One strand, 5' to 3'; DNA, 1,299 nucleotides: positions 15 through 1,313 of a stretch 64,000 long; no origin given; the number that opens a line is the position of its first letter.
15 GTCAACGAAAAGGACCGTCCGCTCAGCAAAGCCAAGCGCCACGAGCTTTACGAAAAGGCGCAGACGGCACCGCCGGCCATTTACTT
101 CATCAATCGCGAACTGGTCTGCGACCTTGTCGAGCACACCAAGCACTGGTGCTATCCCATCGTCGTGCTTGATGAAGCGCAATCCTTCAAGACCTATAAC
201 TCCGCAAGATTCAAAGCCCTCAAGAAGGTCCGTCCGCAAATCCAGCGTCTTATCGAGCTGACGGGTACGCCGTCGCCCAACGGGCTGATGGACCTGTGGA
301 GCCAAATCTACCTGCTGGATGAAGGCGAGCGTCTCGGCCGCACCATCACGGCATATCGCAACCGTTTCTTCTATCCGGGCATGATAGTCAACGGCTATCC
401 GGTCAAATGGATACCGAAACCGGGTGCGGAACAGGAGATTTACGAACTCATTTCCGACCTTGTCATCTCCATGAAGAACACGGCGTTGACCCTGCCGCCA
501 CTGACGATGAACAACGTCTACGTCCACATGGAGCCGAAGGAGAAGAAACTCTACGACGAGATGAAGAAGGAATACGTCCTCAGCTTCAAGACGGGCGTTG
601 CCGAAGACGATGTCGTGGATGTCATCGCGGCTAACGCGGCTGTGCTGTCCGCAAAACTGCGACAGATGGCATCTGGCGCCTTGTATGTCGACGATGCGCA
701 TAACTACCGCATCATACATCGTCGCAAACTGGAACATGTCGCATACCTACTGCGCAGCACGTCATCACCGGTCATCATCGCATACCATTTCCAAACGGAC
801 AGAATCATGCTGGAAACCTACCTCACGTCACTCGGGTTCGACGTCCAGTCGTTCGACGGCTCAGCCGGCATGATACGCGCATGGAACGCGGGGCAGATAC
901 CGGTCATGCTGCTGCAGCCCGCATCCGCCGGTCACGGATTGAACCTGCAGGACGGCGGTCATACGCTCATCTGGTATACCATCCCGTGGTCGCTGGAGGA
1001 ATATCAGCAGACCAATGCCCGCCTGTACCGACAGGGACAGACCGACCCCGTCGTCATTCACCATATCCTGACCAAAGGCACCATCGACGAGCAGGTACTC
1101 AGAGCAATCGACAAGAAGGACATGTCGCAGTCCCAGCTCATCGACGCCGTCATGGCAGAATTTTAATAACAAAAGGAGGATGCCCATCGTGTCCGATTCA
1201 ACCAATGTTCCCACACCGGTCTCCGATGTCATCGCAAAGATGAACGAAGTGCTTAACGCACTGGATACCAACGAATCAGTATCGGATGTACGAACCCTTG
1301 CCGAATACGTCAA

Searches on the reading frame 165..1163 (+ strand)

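Call 27: search_protein_families(library=phrogs, proteins=[window:165-1163:+], max_evalue=0.00001)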
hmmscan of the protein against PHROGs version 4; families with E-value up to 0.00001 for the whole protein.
window:165-1163:+ (333 aa): 6 families
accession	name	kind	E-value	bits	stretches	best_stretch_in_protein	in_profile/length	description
phrog_62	-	DNA, RNA and nucleotide metabolism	3.9e-111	373.7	1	2-331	814-1138/1881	DNA helicase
phrog_11354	-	unknown function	4.5e-45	153.1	1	234-332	13-111/116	-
phrog_1685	-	unknown function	6.3e-10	37.9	1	229-323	1452-1546/2278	-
phrog_11801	-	other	3.9e-08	31.9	1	255-325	1421-1492/2269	DNA methyltransferase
phrog_29996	-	unknown function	1.3e-07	31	0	247-319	1086-1157/1189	-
phrog_23807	-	unknown function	1.4e-07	30.6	0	248-307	590-650/1053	-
